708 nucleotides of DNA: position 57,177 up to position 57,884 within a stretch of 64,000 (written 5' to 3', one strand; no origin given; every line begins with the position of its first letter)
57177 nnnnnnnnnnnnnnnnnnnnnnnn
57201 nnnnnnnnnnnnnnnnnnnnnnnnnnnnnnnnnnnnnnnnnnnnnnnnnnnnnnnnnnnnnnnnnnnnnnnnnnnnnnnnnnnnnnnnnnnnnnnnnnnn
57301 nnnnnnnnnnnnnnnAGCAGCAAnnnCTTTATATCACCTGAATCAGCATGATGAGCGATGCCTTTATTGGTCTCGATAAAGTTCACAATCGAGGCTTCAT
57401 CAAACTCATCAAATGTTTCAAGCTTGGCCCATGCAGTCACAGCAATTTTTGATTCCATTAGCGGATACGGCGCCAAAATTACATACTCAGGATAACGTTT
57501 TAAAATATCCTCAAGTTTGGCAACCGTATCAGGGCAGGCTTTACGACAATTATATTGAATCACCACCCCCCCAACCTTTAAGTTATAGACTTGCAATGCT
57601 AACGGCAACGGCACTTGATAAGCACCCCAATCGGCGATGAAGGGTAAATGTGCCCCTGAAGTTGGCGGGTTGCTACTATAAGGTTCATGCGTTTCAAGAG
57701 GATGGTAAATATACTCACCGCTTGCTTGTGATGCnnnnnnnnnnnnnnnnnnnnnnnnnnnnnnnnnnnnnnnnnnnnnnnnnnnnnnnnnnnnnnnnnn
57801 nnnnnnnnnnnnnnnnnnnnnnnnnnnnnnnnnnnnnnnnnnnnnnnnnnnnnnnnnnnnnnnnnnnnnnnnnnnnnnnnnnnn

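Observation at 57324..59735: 803-aa secreted fusion protein: beta-propeller + LolA-like fold + His-rich linker + DUF3105-like domain with altered signature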

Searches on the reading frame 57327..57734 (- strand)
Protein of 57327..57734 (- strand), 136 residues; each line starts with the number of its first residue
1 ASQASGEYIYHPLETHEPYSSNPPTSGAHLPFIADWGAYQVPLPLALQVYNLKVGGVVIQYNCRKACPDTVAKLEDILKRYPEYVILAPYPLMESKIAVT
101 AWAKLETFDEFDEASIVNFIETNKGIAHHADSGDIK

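Call 33: find_homologous_proteins(query=A3, max_evalue=0.001)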
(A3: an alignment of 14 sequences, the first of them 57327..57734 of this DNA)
Query A3 (14 sequences) (136 aa, profile of the alignment): 3012 proteins with E <= 0.001 among 4470 candidates; the best 120 are listed.
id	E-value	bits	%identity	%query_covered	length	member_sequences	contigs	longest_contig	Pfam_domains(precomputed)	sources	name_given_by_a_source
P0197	1.9e-59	217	48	99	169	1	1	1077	PF11303.14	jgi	jgi:hypothetical protein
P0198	1.6e-56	207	55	90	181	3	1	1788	PF11303.14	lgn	-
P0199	2.9e-56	207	54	90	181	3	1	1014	PF11303.14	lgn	-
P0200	3.4e-56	206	54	90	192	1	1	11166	PF11303.14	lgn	-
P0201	5.0e-56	206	54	92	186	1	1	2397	PF11303.14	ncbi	-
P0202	6.2e-56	205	56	86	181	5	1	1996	PF11303.14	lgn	-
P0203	7.4e-56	205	57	85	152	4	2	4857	PF11303.14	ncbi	-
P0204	1.2e-55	205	54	86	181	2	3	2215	PF11303.14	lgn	-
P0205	1.3e-55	204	51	85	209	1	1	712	PF11303.14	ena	-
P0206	1.4e-55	204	55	88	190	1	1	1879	PF11303.14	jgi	-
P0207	1.5e-55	204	55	90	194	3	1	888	PF11303.14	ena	-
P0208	2.1e-55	204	55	90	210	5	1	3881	PF11303.14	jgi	-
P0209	2.6e-55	203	56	90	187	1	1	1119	PF11303.14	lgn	-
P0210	2.6e-55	203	57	86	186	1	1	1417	PF11303.14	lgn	-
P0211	4.4e-55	203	55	85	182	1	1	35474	PF11303.14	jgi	jgi:hypothetical protein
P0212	4.8e-55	203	55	85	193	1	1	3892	PF11303.14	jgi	-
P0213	5.0e-55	203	54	88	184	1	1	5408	PF11303.14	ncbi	-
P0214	5.4e-55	202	56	86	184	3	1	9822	PF11303.14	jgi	-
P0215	6.2e-55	202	55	85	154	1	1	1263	PF11303.14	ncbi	-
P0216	6.3e-55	202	53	95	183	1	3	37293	PF11303.14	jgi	jgi:hypothetical protein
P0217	6.5e-55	202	59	85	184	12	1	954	PF11303.14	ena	-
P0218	6.8e-55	202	55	90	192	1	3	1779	PF11303.14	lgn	-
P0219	7.4e-55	202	50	93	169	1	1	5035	PF11303.14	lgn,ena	-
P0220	7.7e-55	202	57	90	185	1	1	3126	PF11303.14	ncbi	-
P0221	8.0e-55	202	59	85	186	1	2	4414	PF11303.14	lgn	-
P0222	1.0e-54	202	53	90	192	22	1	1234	PF11303.14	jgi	-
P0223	1.2e-54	201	56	86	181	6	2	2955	PF11303.14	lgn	-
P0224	1.4e-54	201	55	85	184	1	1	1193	PF11303.14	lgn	-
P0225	1.5e-54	201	57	90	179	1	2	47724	PF11303.14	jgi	jgi:hypothetical protein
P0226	1.5e-54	201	55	90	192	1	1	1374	PF11303.14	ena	-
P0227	1.9e-54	201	53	85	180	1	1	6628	PF11303.14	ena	-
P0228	2.0e-54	201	55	90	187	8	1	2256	PF11303.14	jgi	jgi:hypothetical protein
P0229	2.1e-54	201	54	90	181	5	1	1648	PF11303.14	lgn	-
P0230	2.2e-54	200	57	85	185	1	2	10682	PF11303.14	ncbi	-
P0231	2.4e-54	200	55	93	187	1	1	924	PF11303.14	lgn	-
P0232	2.4e-54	200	56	88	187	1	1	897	PF11303.14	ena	-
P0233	2.4e-54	200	55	85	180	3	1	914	PF11303.14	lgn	-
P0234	2.5e-54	200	59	85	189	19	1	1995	PF11303.14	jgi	jgi:hypothetical protein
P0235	2.7e-54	200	55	88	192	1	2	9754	PF11303.14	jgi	jgi:hypothetical protein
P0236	2.7e-54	200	56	85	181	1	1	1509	PF11303.14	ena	-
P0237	2.7e-54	200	54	88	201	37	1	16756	PF11303.14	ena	-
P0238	2.9e-54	200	52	88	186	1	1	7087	PF11303.14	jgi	-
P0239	2.9e-54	200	52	90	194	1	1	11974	PF11303.14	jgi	jgi:hypothetical protein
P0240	3.0e-54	200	51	85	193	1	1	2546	PF11303.14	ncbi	-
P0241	3.6e-54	200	54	84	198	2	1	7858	PF11303.14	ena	-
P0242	3.7e-54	200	52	88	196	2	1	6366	PF11303.14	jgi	-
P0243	3.9e-54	200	55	85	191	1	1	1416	PF11303.14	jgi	jgi:hypothetical protein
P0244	4.1e-54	200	57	90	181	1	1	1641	PF11303.14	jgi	jgi:acylphosphatase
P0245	4.2e-54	200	52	92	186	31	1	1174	PF11303.14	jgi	jgi:hypothetical protein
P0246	4.3e-54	200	54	84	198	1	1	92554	PF11303.14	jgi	jgi:hypothetical protein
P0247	4.5e-54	199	50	92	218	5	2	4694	PF11303.14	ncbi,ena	-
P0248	4.6e-54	199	58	85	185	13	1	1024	PF11303.14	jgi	-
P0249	4.9e-54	199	52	90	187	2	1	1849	PF11303.14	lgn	-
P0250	5.0e-54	199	56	86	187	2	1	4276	PF11303.14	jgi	jgi:hypothetical protein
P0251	5.0e-54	199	53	86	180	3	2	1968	PF11303.14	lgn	-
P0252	5.1e-54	199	56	85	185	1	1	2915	PF11303.14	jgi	jgi:hypothetical protein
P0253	5.4e-54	199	59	85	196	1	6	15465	PF11303.14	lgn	-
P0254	5.8e-54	199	53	85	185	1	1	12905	PF11303.14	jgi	-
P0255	6.4e-54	199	55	88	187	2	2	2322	PF11303.14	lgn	-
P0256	6.7e-54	199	52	90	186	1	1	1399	PF11303.14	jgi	jgi:Protein of unknown function (DUF3105)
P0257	7.1e-54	199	55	85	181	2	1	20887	PF11303.14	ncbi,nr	ncbi:MAG: DUF3105 domain-containing protein [Candidatus Rokubacteria bacterium]|nr:DUF3105 domain-co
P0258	7.8e-54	199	50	88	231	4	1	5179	PF11303.14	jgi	jgi:hypothetical protein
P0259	8.0e-54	199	60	85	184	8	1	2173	PF11303.14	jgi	jgi:hypothetical protein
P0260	8.1e-54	199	54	93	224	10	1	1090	PF11303.14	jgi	-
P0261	8.8e-54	199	53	90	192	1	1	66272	PF11303.14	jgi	jgi:hypothetical protein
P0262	9.5e-54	198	56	85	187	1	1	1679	PF11303.14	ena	-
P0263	9.5e-54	198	55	93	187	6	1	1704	PF11303.14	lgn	-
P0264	9.7e-54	198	56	88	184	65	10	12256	PF11303.14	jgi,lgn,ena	-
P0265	9.9e-54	198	56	90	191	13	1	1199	PF11303.14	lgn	-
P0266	1.0e-53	198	55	85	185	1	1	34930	PF11303.14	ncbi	-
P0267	1.0e-53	198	54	90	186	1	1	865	PF11303.14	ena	-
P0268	1.1e-53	198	59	84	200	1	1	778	PF11303.14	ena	-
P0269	1.1e-53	198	50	92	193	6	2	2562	PF11303.14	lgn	-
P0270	1.1e-53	198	51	93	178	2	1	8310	PF11303.14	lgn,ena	-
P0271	1.1e-53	198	54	85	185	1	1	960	PF11303.14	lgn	-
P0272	1.1e-53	198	54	85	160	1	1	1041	PF11303.14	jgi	jgi:hypothetical protein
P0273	1.2e-53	198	57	85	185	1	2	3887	PF11303.14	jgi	-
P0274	1.3e-53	198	45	93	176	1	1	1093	PF11303.14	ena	-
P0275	1.3e-53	198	58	85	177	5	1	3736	PF11303.14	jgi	jgi:hypothetical protein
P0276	1.4e-53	198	52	93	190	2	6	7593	PF11303.14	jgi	jgi:hypothetical protein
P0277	1.4e-53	198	52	85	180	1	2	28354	PF11303.14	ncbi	-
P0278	1.5e-53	198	57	84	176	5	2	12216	PF11303.14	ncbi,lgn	-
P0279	1.6e-53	198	54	92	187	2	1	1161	PF11303.14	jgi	jgi:hypothetical protein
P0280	1.6e-53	198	55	85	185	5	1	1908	PF11303.14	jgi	-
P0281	1.6e-53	198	55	90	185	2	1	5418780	PF11303.14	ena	-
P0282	1.8e-53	197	52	93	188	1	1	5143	PF11303.14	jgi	jgi:Protein of unknown function (DUF3105)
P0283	1.9e-53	197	59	85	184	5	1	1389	PF11303.14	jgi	-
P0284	1.9e-53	197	59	85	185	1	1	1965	PF11303.14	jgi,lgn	jgi:hypothetical protein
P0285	1.9e-53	197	52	90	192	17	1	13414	PF11303.14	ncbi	-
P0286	1.9e-53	197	56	85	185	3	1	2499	PF11303.14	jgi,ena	-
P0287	2.0e-53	197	57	90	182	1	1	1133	PF11303.14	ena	-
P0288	2.0e-53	197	60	84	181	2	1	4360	PF11303.14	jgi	jgi:hypothetical protein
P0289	2.0e-53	197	54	92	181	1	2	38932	PF11303.14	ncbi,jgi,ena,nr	ncbi:MAG TPA: DUF3105 domain-containing protein [Candidatus Binatia bacterium]|nr:DUF3105 domain-con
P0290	2.0e-53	197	54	85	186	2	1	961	PF11303.14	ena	-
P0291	2.2e-53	197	53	90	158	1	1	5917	PF11303.14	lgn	-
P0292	2.2e-53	197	57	87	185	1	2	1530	PF11303.14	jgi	jgi:hypothetical protein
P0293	2.2e-53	197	56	85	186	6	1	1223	PF11303.14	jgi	jgi:hypothetical protein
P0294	2.2e-53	197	55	90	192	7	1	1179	PF11303.14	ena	-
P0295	2.3e-53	197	53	93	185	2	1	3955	PF11303.14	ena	-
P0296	2.3e-53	197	52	90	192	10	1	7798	PF11303.14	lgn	-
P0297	2.4e-53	197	51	90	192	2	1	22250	PF11303.14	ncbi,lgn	ncbi:MAG: DUF3105 domain-containing protein [Candidatus Methylomirabilales bacterium]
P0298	2.4e-53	197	55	92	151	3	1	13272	PF11303.14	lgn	-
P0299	2.4e-53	197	52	94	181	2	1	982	PF11303.14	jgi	jgi:hypothetical protein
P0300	2.4e-53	197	51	90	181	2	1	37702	PF11303.14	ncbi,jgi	jgi:hypothetical protein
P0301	2.4e-53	197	55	90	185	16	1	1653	PF11303.14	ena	-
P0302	2.5e-53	197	52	90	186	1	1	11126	PF11303.14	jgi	jgi:hypothetical protein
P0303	2.5e-53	197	57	90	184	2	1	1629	PF11303.14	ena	-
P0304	2.5e-53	197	52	90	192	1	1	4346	PF11303.14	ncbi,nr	ncbi:MAG: DUF3105 domain-containing protein [Acidobacteria bacterium]|nr:DUF3105 domain-containing p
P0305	2.7e-53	197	55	84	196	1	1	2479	PF11303.14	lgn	-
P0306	2.7e-53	197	55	90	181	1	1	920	PF11303.14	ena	-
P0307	2.7e-53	197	55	86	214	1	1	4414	PF11303.14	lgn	-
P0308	2.7e-53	197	51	90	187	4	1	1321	PF11303.14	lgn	-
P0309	2.8e-53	197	57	88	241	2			PF11303.14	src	-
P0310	2.8e-53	197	58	84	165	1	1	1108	PF11303.14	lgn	-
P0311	3.1e-53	197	55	88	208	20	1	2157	PF11303.14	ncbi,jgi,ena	-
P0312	3.1e-53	197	59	85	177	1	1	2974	PF11303.14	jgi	jgi:Protein of unknown function (DUF3105)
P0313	3.2e-53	197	59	85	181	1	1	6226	PF11303.14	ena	-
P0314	3.2e-53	197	53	88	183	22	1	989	PF11303.14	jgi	-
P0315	3.4e-53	197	53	93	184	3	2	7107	PF11303.14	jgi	jgi:hypothetical protein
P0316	3.4e-53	197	59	90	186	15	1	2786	PF11303.14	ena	-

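Call 34: find_encoding_contigs(protein=P0281, flank=6000, max_places=1)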
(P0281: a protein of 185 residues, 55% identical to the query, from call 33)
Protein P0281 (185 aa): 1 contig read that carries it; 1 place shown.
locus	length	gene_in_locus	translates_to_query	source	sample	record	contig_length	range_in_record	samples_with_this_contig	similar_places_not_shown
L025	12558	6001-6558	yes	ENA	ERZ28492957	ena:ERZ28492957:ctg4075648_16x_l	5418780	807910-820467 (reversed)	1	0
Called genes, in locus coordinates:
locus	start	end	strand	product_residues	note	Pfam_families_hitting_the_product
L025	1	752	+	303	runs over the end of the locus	PF03279:Lip_A_acyltrans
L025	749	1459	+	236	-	-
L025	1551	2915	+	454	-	PF01464:SLT, PF01476:LysM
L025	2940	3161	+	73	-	PF14451:Ub-Mut7C (weak), PF02597:ThiS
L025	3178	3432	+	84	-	-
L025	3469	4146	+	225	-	PF02627:CMD (weak)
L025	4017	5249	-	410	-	PF22113:Mtrc-MtrF_II-IV_dom (faint), PF13435:Cytochrome_C554 (weak)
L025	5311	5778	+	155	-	-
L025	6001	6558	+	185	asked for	PF11303:DUF3105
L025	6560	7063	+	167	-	-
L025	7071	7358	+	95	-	-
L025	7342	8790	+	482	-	PF12390:Se-cys_synth_N (weak), PF03841:SelA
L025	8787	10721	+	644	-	PF00009:GTP_EFTU, PF01926:MMR_HSR1 (faint), PF03144:GTP_EFTU_D2 (weak), PF25461:Beta-barrel_SelB, PF09106:WHD_2nd_SelB, PF09107:WHD_3rd_SelB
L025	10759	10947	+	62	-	PF02416:TatA_B_E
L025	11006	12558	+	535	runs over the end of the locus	PF11028:TMEM260_N (weak)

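Call 35: find_encoding_contigs(protein=P0246, flank=6000, max_places=1)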
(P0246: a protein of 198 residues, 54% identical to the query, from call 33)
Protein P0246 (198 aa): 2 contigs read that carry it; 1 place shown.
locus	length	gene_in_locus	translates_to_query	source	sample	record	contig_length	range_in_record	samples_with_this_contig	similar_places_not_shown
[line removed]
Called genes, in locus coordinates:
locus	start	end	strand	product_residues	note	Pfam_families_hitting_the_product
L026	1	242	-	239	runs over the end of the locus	PF06026:Rib_5-P_isom_A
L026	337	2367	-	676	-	PF00456:Transketolase_N, PF02779:Transket_pyr, PF02780:Transketolase_C, PF22613:Transketolase_C_1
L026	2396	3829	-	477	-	PF00370:FGGY_N, PF02782:FGGY_C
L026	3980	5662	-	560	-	PF00070:Pyr_redox (faint), PF07992:Pyr_redox_2, PF22366:NDH2_C, PF00027:cNMP_binding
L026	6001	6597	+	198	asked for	PF11303:DUF3105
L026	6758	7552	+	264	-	PF00378:ECH_1, PF16113:ECH_2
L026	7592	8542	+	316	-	PF15902:Sortilin-Vps10 (faint), PF02012:BNR (faint), PF14870:PSII_BNR (faint)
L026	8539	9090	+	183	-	PF00578:AhpC-TSA, PF08534:Redoxin, PF00255:GSHPx (weak), PF13098:Thioredoxin_2 (weak), PF00085:Thioredoxin, PF13905:Thioredoxin_8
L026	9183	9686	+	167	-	PF01909:NTP_transf_2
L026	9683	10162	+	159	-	PF05168:HEPN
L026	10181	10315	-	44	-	-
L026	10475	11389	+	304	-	PF00561:Abhydrolase_1, PF12146:Hydrolase_4 (weak), PF08538:DUF1749 (weak)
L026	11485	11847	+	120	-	-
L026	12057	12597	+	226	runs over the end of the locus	PF13801:Metal_resist, PF07813:LTXXQ (weak)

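Call 36: find_encoding_contigs(protein=P0261, flank=6000, max_places=1)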
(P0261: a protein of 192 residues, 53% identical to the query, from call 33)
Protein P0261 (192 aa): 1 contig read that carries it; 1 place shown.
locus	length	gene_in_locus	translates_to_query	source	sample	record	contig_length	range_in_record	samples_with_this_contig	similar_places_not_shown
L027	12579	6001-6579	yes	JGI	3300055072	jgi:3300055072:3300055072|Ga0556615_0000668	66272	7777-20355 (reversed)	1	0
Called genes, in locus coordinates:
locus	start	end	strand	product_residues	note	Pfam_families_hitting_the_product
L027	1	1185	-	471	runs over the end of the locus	PF03486:HI0933_like (faint), PF07992:Pyr_redox_2, PF12831:FAD_oxidored, PF13738:Pyr_redox_3, PF00070:Pyr_redox, PF02852:Pyr_redox_dim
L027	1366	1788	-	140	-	-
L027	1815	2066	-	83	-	-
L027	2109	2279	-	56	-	PF00403:HMA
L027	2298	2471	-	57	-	-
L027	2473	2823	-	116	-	-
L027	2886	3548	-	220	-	-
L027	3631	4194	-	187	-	PF04542:Sigma70_r2, PF08281:Sigma70_r4_2, PF04545:Sigma70_r4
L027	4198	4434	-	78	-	-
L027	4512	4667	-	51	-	-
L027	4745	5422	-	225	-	PF03243:MerB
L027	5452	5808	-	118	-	PF01022:HTH_5, PF01978:TrmB (weak), PF09339:HTH_IclR (faint)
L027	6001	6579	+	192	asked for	PF11303:DUF3105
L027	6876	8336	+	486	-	PF01555:N6_N4_Mtase (weak)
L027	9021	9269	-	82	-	-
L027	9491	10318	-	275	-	PF01694:Rhomboid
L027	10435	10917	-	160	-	-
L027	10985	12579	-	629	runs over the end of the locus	PF02838:Glyco_hydro_20b, PF00728:Glyco_hydro_20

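Call 37: find_encoding_contigs(protein=P0289, flank=6000, max_places=1)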
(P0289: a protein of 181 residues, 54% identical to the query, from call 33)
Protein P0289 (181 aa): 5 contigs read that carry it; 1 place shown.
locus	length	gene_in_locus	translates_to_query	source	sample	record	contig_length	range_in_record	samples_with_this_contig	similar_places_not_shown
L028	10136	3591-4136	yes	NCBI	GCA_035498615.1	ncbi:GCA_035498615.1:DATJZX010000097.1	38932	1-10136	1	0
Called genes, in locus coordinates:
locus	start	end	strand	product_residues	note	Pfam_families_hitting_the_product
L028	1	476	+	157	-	PF03279:Lip_A_acyltrans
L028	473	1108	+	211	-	-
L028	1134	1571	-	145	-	PF18914:DUF5666 (weak)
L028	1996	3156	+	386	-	PF01464:SLT, PF01476:LysM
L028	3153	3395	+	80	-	PF14451:Ub-Mut7C, PF02597:ThiS (weak)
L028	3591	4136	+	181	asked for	PF11303:DUF3105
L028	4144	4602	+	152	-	-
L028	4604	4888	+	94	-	-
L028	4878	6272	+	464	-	PF12390:Se-cys_synth_N (weak), PF03841:SelA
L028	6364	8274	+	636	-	PF00009:GTP_EFTU, PF01926:MMR_HSR1 (faint), PF03144:GTP_EFTU_D2, PF25461:Beta-barrel_SelB, PF09106:WHD_2nd_SelB, PF09107:WHD_3rd_SelB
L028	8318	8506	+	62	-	PF02416:TatA_B_E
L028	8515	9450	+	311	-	PF00480:ROK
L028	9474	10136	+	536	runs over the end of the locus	PF11028:TMEM260_N, PF13231:PMT_2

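Call 40: search_solved_structures(query=A3, max_evalue=10, show_alignments=5)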
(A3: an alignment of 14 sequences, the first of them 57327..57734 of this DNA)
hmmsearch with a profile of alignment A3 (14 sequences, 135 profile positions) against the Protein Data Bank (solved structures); distinct sequences matched with E-value up to 10: 1.
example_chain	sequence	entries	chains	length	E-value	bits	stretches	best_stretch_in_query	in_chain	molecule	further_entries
4gxz_A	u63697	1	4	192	0.0016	21.1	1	60-116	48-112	Suppression of copper sensitivity protein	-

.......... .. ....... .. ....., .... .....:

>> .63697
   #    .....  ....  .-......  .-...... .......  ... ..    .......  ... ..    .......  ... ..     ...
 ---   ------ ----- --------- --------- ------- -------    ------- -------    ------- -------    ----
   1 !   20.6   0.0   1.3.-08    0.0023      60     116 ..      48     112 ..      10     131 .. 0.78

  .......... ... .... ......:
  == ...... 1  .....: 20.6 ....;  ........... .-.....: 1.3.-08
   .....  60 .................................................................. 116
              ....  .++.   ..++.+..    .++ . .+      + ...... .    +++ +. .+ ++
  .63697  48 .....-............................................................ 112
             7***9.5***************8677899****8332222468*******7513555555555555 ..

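Call 54: search_protein_families(library=pfam, alignment_id=A4, max_evalue=10)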
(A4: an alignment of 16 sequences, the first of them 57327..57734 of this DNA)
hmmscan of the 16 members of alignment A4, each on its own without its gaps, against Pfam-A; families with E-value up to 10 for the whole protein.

A. member 1, window:57327-57734:- (136 aa): 1 family
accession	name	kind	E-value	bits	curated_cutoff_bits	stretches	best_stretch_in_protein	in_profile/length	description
PF11303.13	DUF3105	-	2.8e-22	79.6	25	1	18-125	9-117/130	Protein of unknown function (DUF3105)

B. families by the number of members that match (of 16 scanned): 13 families
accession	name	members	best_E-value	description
PF11303.13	DUF3105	16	9.3e-29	Protein of unknown function (DUF3105)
PF25174.1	Beta-prop_THOC3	1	0.002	THOC3 beta-propeller domain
PF02239.22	Cytochrom_D1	1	0.011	Cytochrome D1 heme domain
PF21783.3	YNCE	1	0.012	YNCE-like beta-propeller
PF14155.11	DUF4307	1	0.027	Domain of unknown function (DUF4307)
PF01436.27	NHL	1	0.032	NHL repeat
PF10282.15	Lactonase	1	0.045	Lactonase, 7-bladed beta-propeller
PF21929.2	GpP_4th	1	0.13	Mu phage baseplate assembly protein GpP, fourth domain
PF00487.30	FA_desaturase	1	0.14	Fatty acid desaturase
PF13962.11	PGG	1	0.15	Domain of unknown function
PF06682.17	SARAF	1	0.15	SOCE-associated regulatory factor of calcium homoeostasis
PF06864.17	PAP_PilO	1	0.16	Pilin accessory protein (PilO)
PF04415.17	DUF515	1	0.24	Protein of unknown function (DUF515)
